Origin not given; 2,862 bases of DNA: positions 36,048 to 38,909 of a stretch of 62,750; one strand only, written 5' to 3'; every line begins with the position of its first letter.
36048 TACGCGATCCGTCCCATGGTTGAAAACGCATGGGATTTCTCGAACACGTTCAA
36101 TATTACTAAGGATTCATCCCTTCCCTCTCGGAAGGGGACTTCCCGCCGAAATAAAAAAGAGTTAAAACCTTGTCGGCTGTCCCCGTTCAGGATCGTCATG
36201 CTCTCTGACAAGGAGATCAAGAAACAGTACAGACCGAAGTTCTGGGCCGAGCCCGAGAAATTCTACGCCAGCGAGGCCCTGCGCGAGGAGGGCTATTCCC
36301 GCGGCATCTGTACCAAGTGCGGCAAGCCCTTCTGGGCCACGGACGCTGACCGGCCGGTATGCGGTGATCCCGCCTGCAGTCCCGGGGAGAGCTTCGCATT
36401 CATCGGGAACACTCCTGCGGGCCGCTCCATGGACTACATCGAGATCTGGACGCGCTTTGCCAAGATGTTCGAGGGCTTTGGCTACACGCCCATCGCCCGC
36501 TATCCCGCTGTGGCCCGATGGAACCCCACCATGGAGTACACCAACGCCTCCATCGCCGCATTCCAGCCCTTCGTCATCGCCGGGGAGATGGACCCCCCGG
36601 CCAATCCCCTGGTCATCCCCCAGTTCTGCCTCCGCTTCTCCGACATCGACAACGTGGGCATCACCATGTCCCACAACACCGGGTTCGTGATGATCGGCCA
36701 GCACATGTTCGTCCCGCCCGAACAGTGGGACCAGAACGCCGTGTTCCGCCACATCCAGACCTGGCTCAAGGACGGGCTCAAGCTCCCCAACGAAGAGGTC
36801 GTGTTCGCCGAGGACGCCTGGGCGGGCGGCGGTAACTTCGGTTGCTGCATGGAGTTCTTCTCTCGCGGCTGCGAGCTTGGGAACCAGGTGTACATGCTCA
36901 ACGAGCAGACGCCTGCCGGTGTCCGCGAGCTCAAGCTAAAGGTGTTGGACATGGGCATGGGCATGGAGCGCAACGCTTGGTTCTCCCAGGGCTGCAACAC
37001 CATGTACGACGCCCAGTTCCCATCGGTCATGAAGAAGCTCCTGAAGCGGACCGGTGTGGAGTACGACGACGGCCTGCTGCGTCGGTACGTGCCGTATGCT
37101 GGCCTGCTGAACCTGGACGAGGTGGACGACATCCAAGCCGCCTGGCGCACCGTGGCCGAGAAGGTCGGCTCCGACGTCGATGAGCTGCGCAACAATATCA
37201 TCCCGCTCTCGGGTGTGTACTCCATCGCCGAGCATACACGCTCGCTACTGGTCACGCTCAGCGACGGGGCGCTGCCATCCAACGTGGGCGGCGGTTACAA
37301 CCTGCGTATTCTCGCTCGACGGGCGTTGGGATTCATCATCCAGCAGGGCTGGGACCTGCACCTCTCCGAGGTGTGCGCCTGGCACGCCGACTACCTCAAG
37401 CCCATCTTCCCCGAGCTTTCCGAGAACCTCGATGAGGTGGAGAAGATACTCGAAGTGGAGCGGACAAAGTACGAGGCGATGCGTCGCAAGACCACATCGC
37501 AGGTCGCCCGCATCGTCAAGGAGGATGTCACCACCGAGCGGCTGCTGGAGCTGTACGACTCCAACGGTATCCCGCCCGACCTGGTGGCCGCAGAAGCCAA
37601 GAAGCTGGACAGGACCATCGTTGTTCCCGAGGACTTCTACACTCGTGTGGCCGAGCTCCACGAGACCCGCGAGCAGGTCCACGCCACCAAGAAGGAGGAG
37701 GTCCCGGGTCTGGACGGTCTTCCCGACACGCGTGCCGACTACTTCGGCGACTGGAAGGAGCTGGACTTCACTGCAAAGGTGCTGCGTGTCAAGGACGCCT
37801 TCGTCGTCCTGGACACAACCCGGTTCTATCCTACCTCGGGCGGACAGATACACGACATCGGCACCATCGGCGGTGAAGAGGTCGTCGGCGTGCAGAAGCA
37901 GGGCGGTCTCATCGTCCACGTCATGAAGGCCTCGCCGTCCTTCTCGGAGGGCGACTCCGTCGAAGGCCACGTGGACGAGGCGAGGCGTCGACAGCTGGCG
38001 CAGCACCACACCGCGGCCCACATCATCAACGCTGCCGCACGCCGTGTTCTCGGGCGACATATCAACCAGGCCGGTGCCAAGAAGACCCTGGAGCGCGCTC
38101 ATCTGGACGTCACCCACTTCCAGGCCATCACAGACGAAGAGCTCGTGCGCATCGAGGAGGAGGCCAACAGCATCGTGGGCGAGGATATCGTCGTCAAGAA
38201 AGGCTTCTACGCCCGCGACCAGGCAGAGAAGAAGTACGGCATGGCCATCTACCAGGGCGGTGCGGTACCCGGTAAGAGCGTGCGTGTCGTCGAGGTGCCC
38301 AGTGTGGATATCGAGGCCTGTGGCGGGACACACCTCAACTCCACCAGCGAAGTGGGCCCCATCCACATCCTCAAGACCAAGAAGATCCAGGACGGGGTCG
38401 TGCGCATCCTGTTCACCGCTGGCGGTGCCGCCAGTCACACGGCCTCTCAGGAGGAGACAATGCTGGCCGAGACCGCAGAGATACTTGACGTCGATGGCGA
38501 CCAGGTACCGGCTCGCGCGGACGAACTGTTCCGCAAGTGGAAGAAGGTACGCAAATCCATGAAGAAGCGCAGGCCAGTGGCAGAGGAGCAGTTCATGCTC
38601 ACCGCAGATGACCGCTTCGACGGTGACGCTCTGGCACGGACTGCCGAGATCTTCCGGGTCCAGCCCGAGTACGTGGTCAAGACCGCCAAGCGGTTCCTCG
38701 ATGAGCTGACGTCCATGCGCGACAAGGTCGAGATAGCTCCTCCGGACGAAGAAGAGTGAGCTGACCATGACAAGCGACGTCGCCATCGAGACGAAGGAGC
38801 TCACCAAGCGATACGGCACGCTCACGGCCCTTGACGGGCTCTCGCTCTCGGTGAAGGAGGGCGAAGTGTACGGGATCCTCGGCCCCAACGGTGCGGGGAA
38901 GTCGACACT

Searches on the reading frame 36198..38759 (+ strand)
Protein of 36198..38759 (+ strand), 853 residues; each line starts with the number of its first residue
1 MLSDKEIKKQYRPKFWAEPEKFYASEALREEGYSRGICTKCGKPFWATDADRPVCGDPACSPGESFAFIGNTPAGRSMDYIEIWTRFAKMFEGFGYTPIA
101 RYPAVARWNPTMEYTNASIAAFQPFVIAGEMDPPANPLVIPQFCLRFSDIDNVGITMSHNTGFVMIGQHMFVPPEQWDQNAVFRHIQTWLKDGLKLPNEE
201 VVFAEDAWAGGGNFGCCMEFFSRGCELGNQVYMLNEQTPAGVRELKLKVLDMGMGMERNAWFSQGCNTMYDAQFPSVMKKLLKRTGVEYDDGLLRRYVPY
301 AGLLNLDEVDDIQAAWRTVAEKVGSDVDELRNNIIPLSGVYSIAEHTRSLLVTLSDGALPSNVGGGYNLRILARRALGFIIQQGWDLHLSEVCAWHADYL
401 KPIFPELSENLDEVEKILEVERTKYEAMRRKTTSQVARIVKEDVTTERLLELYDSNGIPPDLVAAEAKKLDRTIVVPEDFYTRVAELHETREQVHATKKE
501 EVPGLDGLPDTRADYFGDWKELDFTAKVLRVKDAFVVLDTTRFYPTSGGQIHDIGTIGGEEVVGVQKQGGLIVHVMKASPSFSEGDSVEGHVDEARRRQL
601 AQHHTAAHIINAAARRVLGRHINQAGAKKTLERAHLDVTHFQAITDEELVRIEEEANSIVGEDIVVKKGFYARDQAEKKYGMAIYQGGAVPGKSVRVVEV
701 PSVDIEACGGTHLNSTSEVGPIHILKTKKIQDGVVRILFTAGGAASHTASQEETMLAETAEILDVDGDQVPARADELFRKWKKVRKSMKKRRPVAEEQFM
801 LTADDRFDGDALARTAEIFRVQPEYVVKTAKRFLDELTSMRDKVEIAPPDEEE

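Call 9: search_protein_families(library=pfam, proteins=[window:36198-38759:+])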
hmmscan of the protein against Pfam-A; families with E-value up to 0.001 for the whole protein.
window:36198-38759:+ (853 aa): 2 families
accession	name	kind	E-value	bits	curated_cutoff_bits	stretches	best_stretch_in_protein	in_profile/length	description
PF01411.24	tRNA-synt_2c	-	1.3e-78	265.3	30.3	1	82-595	1-551/552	tRNA synthetases class II (A)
PF07973.19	tRNA_SAD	-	3.8e-14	52.8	24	1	695-737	1-43/44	Threonyl and Alanyl tRNA synthetase second additional domain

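Call 16: find_homologous_proteins(query=window:36198-38759:+, max_evalue=1e-100)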
Query window:36198-38759:+ (853 aa): 4000 proteins with E <= 1e-100 among 8000 candidates; the best 120 are listed.
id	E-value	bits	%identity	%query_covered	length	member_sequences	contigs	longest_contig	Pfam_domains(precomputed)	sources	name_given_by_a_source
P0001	0.0e+0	1888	95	100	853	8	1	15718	PF01411.25,PF07973.20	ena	-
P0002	0.0e+0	1324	66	98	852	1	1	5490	PF01411.25,PF07973.20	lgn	-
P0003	0.0e+0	1243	62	99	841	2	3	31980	PF01411.25,PF07973.20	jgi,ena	jgi:alanyl-tRNA synthetase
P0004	0.0e+0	1216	62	98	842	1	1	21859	PF01411.25,PF07973.20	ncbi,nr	ncbi:alanine--tRNA ligase [Candidatus Woesearchaeota archaeon]|nr:alanine--tRNA ligase [Candidatus W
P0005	0.0e+0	1205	61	99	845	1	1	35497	PF01411.25,PF07973.20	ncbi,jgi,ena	-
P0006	0.0e+0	1200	61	98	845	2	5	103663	PF01411.25,PF07973.20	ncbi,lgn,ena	ncbi:MAG: alanine--tRNA ligase [Nanoarchaeota archaeon]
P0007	0.0e+0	1197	60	98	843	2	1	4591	PF01411.25,PF07973.20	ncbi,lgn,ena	ncbi:MAG: alanine--tRNA ligase [Nanoarchaeota archaeon]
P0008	0.0e+0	1194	60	98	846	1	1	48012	PF01411.25,PF07973.20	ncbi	-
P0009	0.0e+0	1192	59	98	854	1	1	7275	PF01411.25,PF07973.20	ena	-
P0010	0.0e+0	1190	60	98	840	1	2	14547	PF01411.25,PF07973.20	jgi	jgi:alanyl-tRNA synthetase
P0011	0.0e+0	1184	60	99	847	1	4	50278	PF01411.25,PF07973.20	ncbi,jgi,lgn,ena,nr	ncbi:MAG: alanine--tRNA ligase [Nanoarchaeota archaeon]|nr:alanine--tRNA ligase [Nanoarchaeota archa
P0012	0.0e+0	1184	60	98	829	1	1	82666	PF01411.25,PF07973.20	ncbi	-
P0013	0.0e+0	1183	59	99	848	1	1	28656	PF01411.25,PF07973.20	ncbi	-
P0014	0.0e+0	1182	60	98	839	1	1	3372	PF01411.25,PF07973.20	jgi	jgi:alanyl-tRNA synthetase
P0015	0.0e+0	1181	60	98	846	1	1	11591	PF01411.25,PF07973.20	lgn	-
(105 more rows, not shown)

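Call 17: find_encoding_contigs(protein=P0001, flank=10000, max_places=6)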
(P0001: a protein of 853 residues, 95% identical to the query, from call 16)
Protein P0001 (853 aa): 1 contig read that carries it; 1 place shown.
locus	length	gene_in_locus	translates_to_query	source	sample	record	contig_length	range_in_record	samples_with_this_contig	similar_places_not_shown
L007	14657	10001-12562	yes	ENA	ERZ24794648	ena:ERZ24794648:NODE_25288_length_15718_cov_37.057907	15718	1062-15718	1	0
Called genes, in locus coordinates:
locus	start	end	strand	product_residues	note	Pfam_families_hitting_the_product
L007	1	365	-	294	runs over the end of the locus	PF00892:EamA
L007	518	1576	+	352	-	PF00082:Peptidase_S8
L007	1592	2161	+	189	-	PF01928:CYTH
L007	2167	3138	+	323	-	PF01545:Cation_efflux, PF16916:ZT_dimer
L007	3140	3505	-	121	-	PF03259:Robl_LC7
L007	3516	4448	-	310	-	PF01699:Na_Ca_ex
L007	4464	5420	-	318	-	PF00294:PfkB, PF08543:Phos_pyr_kin (weak)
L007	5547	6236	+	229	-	PF00215:OMPdecase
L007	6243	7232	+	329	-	PF01145:Band_7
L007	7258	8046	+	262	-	PF00254:FKBP_C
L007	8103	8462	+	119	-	PF01925:TauE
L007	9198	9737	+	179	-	PF04191:PEMT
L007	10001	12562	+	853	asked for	PF01411:tRNA-synt_2c, PF07973:tRNA_SAD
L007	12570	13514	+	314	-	PF00005:ABC_tran, PF13304:AAA_21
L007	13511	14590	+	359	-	PF12698:ABC2_membrane_3 (weak)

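Call 18: find_encoding_contigs(protein=P0002, flank=10000, max_places=4)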
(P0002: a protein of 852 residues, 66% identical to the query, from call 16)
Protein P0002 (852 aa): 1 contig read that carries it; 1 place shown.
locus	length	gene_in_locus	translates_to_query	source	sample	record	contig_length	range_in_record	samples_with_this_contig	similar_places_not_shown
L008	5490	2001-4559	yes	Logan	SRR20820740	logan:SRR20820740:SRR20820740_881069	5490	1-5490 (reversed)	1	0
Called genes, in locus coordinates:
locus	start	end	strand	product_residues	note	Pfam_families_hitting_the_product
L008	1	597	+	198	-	?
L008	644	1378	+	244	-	PF08843:AbiEii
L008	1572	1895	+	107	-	-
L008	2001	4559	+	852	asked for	PF01411:tRNA-synt_2c, PF07973:tRNA_SAD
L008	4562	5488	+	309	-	?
